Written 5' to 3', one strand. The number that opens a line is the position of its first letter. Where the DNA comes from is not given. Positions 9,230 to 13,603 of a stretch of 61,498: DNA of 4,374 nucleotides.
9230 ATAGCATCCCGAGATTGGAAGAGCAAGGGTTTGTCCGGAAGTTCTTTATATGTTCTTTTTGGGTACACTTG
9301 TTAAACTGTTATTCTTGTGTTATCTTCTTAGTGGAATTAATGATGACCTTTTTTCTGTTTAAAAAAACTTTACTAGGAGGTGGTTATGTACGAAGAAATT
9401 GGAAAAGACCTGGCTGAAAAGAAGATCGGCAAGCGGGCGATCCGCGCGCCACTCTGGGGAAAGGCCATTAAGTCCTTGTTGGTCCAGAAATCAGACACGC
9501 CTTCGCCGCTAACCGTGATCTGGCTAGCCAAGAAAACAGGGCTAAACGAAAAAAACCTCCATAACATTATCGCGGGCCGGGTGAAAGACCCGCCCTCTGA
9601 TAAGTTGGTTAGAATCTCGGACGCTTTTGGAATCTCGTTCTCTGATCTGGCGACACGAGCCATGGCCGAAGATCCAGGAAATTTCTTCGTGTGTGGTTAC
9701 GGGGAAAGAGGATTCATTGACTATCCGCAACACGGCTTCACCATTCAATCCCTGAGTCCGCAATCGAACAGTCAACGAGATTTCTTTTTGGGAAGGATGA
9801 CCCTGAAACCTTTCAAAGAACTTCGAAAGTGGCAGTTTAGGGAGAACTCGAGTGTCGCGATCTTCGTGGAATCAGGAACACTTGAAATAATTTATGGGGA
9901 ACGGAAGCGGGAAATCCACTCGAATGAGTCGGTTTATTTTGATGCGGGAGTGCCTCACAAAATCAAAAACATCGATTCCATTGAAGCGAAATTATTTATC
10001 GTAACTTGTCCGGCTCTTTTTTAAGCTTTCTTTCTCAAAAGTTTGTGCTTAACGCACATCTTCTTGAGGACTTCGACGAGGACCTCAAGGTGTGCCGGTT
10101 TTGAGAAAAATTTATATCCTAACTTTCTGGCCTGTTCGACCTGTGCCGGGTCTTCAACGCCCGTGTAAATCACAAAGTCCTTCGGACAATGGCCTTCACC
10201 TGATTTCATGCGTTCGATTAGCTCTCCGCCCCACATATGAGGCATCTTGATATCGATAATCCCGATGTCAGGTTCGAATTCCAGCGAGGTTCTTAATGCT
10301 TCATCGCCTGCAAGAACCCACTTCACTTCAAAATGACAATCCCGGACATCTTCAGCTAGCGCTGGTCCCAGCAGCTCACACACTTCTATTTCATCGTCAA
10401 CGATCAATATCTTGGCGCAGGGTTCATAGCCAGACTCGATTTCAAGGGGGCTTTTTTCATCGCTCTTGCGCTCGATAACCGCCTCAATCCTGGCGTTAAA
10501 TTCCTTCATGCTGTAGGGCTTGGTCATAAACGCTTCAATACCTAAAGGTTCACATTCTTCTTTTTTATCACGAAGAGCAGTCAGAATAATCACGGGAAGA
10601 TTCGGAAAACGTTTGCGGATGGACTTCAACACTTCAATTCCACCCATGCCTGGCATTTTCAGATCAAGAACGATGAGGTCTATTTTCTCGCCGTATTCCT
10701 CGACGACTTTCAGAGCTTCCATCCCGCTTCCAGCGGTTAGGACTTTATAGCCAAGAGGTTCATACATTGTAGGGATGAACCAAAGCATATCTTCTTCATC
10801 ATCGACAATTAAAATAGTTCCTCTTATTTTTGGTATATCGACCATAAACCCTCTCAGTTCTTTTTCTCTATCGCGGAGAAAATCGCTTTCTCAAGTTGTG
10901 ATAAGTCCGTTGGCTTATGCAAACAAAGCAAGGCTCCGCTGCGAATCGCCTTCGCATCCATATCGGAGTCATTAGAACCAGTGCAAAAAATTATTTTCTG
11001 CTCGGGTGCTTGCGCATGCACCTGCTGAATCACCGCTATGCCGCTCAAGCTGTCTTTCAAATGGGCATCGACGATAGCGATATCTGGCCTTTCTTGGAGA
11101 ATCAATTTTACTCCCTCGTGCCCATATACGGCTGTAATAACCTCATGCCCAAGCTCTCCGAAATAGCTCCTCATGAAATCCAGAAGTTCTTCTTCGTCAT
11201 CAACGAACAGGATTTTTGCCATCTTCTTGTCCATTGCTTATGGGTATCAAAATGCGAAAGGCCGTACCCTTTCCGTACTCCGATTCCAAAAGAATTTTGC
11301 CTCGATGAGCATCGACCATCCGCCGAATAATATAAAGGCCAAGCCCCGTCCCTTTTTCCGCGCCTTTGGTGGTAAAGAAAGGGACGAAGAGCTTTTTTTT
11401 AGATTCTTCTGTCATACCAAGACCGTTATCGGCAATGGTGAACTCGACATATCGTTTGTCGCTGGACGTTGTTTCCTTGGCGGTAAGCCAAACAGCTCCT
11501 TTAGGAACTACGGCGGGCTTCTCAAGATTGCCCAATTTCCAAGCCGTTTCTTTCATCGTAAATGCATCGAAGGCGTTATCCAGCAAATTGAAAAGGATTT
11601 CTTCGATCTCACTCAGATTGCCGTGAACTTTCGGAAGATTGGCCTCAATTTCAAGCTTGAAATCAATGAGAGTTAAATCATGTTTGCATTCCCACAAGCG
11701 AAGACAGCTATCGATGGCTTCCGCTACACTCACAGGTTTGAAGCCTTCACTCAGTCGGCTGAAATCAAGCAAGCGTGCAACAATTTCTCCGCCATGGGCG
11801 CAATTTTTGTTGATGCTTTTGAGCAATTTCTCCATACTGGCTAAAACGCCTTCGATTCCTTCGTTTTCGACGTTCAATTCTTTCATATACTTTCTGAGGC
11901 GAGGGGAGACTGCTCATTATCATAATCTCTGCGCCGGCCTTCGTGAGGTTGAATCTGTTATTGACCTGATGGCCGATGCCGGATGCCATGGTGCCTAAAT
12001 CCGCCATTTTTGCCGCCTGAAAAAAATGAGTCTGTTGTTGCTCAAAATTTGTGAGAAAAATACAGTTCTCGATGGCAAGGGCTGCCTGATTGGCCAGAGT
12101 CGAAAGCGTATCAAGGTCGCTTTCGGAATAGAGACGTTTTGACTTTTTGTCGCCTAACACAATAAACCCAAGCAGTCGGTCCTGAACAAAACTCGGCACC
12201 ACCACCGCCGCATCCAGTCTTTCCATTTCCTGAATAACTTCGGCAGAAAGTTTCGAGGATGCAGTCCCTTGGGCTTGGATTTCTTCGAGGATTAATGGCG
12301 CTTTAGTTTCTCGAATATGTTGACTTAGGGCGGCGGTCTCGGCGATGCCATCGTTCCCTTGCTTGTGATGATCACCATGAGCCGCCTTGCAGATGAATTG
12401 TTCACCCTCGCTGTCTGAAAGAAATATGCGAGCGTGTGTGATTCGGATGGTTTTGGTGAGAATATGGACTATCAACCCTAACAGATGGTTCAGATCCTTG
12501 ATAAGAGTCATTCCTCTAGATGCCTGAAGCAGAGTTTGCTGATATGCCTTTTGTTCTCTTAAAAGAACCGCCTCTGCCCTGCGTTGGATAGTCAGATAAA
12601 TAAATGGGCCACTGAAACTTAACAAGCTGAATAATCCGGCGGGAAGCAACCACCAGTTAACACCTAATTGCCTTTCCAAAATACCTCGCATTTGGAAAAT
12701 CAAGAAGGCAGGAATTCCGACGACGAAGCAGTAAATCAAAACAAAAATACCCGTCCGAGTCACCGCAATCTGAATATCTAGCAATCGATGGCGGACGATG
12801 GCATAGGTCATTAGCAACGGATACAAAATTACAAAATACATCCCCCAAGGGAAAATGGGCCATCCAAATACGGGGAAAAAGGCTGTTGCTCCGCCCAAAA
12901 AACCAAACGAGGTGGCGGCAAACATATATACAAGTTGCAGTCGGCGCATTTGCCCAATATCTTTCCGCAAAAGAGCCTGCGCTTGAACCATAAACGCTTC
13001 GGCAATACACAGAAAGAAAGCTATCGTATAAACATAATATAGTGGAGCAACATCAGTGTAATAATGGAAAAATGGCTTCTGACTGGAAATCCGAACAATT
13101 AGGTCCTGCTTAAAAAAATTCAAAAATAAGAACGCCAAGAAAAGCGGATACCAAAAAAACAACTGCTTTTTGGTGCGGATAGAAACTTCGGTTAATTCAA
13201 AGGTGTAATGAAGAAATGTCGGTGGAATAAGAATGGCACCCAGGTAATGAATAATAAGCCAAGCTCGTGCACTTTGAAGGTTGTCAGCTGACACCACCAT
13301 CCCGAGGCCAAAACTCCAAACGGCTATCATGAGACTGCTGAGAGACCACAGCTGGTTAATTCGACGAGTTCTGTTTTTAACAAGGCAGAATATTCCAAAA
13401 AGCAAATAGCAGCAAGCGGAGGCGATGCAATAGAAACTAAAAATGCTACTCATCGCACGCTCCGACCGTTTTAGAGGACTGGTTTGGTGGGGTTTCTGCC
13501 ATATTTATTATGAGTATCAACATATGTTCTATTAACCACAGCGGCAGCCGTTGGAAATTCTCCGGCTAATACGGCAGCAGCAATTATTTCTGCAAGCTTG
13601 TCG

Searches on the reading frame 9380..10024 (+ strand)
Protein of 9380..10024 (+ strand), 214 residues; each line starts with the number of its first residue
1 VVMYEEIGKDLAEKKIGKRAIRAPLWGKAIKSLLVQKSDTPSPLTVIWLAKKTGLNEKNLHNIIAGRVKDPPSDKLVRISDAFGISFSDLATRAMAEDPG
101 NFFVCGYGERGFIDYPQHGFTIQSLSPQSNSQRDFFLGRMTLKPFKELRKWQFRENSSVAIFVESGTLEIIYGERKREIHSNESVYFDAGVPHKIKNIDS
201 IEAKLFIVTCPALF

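Call 3: search_protein_families(library=pfam, proteins=[window:9380-10024:+], max_evalue=0.01)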
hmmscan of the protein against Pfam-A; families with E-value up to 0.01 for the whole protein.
window:9380-10024:+ (214 aa): 5 families
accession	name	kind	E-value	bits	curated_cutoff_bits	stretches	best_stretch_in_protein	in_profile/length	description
PF07883.17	Cupin_2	-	2.2e-09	37.3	27.2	1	150-208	12-69/70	Cupin domain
PF13443.12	HTH_26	-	2.8e-06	27.9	22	1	49-92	16-59/63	Cro/C1-type HTH DNA-binding domain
PF01050.24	MannoseP_isomer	-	0.00046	20.8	23.6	1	133-206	26-98/116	Mannose-6-phosphate isomerase C-terminal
PF12844.13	HTH_19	-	0.00089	19.6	30.2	1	49-92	18-60/64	Helix-turn-helix domain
PF01381.28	HTH_3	-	0.0052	17.2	23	0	49-90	15-55/55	Helix-turn-helix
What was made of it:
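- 9380..10024 (+): Convergent HTH + cupin regulator, possibly associated with the module. Pfam Cupin_2 plus HTH_26 (call 3).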

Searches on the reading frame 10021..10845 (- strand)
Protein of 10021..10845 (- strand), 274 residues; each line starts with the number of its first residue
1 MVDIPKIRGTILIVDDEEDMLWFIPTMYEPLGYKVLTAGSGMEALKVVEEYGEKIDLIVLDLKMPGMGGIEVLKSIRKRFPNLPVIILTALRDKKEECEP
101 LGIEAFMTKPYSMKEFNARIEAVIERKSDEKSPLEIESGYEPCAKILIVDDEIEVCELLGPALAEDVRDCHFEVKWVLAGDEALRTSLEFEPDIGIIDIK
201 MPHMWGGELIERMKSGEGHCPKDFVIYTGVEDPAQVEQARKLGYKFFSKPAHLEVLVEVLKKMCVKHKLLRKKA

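Call 3: search_protein_families(library=pfam, proteins=[window:10021-10845:-], max_evalue=0.01)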
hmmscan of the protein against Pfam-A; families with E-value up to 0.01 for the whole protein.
window:10021-10845:- (274 aa): 1 family
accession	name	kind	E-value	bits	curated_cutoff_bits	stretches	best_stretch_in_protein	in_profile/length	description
PF00072.30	Response_reg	-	6.3e-39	133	30.2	2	11-120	1-110/111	Response regulator receiver domain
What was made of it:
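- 10021..10845 (-): Tandem REC-REC protein (274 aa) with no output domain; last gene of the apparent operon. Pfam finds two Response_reg stretches (call 3).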

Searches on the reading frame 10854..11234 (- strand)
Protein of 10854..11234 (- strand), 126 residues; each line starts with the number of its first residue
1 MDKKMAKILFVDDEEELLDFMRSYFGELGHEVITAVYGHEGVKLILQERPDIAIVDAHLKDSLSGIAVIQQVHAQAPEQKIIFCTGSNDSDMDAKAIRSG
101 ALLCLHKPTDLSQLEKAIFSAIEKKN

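Call 3: search_protein_families(library=pfam, proteins=[window:10854-11234:-], max_evalue=0.01)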
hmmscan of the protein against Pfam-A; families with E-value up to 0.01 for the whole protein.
window:10854-11234:- (126 aa): 1 family
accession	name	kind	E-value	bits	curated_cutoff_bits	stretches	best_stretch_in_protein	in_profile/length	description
PF00072.30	Response_reg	-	1.3e-19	70.9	30.2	1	8-118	1-110/111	Response regulator receiver domain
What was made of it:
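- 10854..11234 (-): Single-domain response regulator (126 aa). Its start overlaps the end of the kinase gene. Pfam Response_reg E 1.3e-19 (call 3).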

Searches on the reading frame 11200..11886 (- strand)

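Call 3: search_protein_families(library=pfam, proteins=[window:11200-11886:-], max_evalue=0.01)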
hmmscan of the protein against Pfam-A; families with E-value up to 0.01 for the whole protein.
window:11200-11886:- (228 aa): 3 families
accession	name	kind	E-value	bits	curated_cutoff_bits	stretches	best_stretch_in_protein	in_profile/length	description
PF02518.31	HATPase_c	-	7e-22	78.4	26.4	1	92-216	4-109/111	Histidine kinase-, DNA gyrase B-, and HSP90-like ATPase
PF13581.12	HATPase_c_2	-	9e-05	22.9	27.4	1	140-194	60-112/127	Histidine kinase-like ATPase domain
PF14501.12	HATPase_c_5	-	0.0008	19.7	22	0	93-204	5-92/102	GHKL domain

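Call 4: search_protein_families(library=ncbifam, proteins=[window:11200-11886:-], max_evalue=0.01)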
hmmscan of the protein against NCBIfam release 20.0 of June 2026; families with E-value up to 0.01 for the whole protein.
window:11200-11886:- (228 aa): 81 families (the best 25 are shown)
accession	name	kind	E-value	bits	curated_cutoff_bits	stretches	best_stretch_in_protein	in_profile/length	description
NF008468.0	PRK11360.1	equivalog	3.9e-34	118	646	1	19-221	431-613/616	two-component system sensor histidine kinase AtoS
NF010411.0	PRK13837.1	equivalog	5.5e-29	100.7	647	1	20-221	487-680/828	two-component system VirA-like sensor kinase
NF047466.1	hybrid_RR_LvrB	exception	1.9e-24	86.6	500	1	19-216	188-376/377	hybrid histidine kinase/response regulator LvrB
NF046020.1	HisKinCckABruc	equivalog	8.6e-24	83.4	1000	1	24-216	521-707/868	cell cycle histidine kinase CckA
NF007688.0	PRK10364.1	equivalog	2.4e-23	82.6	479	1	35-222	292-457/460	two-component system sensor histidine kinase ZraS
NF046044.1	PnpS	equivalog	1.8e-22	79.9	400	1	19-215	207-390/390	two-component system histidine kinase PnpS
NF046026.1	HisKinCckACaul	equivalog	3.7e-21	74.9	1000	1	22-221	341-537/678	cell cycle histidine kinase CckA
TIGR02956.1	TMAO_torS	equivalog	5.3e-21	74.4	676.5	1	20-222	500-688/967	TMAO reductase system sensor histidine kinase/response regulator TorS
NF052574.1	HisKinEspCMyxo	equivalog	7.8e-21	73.9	1200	1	35-222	473-643/785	serine histidine kinase EspC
NF045911.1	TCSHisKinNblS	equivalog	5.4e-20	71.3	1000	1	20-212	427-616/621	two-component system sensor histidine kinase NblS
NF038348.1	T2SS_HK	subfamily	5.1e-19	68.1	450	1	34-216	413-573/574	histidine kinase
TIGR02916.1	PEP_his_kin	equivalog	8.7e-19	67.5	300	1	77-215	564-679/679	XrtA/PEP-CTERM system histidine kinase PrsK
NF006800.0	PRK09303.1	equivalog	1.1e-18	67.3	342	1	55-220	238-381/383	histidine kinase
NF047874.1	MASE3_PAS_HK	subfamily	1.4e-18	67.1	560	1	143-222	548-631/655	MASE3 domain-containing sensor histidine kinase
NF010076.0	PRK13557.1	subfamily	1.4e-18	66.7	631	1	17-223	201-401/540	histidine kinase famiy protein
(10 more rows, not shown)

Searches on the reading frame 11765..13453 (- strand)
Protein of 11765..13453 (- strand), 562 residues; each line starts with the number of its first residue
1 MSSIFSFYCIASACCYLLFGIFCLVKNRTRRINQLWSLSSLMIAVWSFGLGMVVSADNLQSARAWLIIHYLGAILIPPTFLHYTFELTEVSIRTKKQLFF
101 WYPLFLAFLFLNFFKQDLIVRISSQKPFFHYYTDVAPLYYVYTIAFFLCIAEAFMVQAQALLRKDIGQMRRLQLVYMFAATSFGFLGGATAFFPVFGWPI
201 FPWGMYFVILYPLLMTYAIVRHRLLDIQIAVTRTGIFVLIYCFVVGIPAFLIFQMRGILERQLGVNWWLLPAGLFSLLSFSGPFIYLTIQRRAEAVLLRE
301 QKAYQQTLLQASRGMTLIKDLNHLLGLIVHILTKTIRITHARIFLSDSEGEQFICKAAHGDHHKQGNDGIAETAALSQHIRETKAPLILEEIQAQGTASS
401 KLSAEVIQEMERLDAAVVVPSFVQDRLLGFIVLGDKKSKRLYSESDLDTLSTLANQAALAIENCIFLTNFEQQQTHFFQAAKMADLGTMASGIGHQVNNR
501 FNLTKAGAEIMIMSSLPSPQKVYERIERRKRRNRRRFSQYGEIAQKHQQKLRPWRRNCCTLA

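Call 3: search_protein_families(library=pfam, proteins=[window:11765-13453:-], max_evalue=0.01)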
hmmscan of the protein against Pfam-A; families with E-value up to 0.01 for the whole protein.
window:11765-13453:- (562 aa): 4 families
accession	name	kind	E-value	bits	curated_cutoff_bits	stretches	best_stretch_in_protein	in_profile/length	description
PF16927.11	HisKA_7TM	-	5.6e-14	53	28.6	1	10-227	3-222/224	N-terminal 7TM region of histidine kinase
PF13492.12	GAF_3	-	2.7e-12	47.7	27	1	321-463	2-129/129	GAF domain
PF01590.32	GAF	-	2.5e-10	41.4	22.4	1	320-461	1-133/133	GAF domain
PF13185.12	GAF_2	-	8.9e-10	39.3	28.6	1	320-462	3-136/136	GAF domain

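Call 4: search_protein_families(library=ncbifam, proteins=[window:11765-13453:-], max_evalue=0.01)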
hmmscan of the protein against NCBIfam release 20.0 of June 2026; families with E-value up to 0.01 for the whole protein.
window:11765-13453:- (562 aa): 9 families
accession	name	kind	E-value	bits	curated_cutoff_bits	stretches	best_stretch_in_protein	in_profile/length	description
NF041606.1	dguan_cyc_DgcA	equivalog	8.1e-09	34.9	370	1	299-468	7-176/340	diguanylate cyclase DgcA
TIGR02916.1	PEP_his_kin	equivalog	8e-08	31.3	300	1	11-462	5-458/679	XrtA/PEP-CTERM system histidine kinase PrsK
TIGR01817.1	nifA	equivalog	4e-07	29.2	528.85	1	306-466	5-161/534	nif-specific transcriptional activator NifA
NF010411.0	PRK13837.1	equivalog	9.2e-07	27.2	647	1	282-505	253-469/828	two-component system VirA-like sensor kinase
NF008283.0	PRK11061.1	equivalog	4.6e-06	25.2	583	1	318-486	15-179/748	phosphoenolpyruvate--protein phosphotransferase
NF038230.1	Regu_Geo_Pelo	equivalog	0.00087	17.2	1200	1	319-463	20-160/935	GPMC system transcriptional regulator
NF052574.1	HisKinEspCMyxo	equivalog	0.00099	17.4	1200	1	411-500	346-431/785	serine histidine kinase EspC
NF038250.1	nitrate_NreA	equivalog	0.0016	18.2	175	1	382-445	66-128/142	nitrate respiration regulation accessory nitrate sensor NreA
NF047786.1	his_kin_MadS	equivalog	0.009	15.2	500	0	404-480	118-193/434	MadS family sensor histidine kinase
